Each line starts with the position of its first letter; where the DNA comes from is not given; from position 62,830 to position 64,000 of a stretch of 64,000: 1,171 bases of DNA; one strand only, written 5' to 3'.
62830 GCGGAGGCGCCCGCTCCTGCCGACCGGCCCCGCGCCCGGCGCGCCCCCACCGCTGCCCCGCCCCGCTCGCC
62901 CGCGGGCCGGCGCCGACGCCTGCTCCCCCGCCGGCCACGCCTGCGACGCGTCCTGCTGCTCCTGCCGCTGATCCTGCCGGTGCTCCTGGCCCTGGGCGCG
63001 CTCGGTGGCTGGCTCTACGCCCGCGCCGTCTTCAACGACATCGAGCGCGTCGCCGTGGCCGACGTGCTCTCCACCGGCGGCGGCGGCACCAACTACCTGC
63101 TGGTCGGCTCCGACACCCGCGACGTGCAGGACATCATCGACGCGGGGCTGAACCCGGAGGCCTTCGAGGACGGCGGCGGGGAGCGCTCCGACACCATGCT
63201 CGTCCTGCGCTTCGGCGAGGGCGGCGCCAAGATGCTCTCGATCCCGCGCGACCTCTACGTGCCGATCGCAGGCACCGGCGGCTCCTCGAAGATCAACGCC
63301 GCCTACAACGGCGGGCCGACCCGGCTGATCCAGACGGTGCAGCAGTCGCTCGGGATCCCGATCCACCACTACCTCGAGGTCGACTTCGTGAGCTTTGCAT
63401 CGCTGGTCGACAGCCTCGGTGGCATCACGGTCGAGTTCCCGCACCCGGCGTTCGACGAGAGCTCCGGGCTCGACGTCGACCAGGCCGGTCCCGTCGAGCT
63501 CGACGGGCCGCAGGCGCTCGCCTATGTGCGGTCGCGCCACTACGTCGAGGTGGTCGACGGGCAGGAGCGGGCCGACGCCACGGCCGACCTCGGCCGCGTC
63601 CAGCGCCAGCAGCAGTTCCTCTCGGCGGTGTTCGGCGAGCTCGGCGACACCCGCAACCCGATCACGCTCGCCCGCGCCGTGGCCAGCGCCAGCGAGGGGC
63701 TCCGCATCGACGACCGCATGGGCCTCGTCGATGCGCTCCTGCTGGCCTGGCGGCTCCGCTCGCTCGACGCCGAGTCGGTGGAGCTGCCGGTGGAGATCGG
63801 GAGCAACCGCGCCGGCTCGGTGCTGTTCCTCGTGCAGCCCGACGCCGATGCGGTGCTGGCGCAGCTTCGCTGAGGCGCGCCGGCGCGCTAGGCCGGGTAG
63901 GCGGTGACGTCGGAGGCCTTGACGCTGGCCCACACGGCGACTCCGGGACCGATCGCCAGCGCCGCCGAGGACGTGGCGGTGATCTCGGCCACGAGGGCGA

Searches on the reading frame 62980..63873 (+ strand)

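Call 84: search_protein_families(library=pfam, proteins=[window:62980-63873:+], max_evalue=0.0001)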
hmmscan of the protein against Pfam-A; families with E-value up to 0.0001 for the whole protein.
window:62980-63873:+ (297 aa): 1 family
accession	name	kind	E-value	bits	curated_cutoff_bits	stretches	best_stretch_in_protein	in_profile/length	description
PF03816.19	LytR_cpsA_psr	-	7.2e-37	127.3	24.6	1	69-220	1-147/150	LytR_cpsA_psr family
